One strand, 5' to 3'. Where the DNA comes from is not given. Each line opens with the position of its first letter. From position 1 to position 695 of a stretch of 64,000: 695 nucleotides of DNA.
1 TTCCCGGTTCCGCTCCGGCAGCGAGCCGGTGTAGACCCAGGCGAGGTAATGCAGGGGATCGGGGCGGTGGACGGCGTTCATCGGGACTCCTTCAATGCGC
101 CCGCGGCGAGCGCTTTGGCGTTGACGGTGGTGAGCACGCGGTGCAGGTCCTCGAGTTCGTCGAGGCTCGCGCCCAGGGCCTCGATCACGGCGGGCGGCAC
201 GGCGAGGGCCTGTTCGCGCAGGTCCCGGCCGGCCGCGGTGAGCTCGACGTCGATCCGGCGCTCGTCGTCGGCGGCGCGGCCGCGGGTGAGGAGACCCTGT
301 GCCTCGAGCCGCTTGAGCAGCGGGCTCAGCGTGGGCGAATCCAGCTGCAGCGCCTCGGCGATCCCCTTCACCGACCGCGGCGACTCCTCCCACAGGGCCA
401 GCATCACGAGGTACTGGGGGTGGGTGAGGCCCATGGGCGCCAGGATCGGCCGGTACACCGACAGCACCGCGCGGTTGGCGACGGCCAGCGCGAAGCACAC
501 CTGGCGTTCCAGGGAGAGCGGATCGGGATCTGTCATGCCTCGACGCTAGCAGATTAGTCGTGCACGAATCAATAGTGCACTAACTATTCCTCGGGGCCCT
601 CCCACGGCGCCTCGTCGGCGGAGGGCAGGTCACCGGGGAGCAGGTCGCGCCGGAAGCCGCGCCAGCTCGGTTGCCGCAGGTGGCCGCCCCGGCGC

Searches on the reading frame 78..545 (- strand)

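Call 105: search_protein_families(library=pfam, proteins=[window:78-545:-], max_evalue=0.001)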
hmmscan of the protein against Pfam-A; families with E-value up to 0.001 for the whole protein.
window:78-545:- (155 aa): 8 families
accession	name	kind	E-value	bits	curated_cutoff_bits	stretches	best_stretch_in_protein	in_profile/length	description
PF01047.28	MarR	-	2e-13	50.4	24.6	1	40-97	1-58/59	MarR family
PF22381.2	Staph_reg_Sar_Rot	-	2.2e-13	50.5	27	1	30-109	2-81/85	Transcriptional regulator SarA/Rot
PF12802.13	MarR_2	-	2.2e-11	44.2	27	1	39-97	2-61/61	MarR family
PF13463.12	HTH_27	-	3.4e-05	24.5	22.2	1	40-106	1-68/68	Winged helix DNA-binding domain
PF01022.26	HTH_5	-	3.6e-05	24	22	1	48-87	8-46/47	Bacterial regulatory protein, arsR family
PF12840.13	HTH_20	-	0.00022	21.5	27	1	48-87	10-49/51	Helix-turn-helix domain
PF01638.23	HxlR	-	0.00033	20.9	20.8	1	46-111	9-74/91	HxlR-like helix-turn-helix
PF24409.1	wHTH-PRTase_assc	-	0.00087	19.7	27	0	46-90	1-45/83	wHTH-PRTase associated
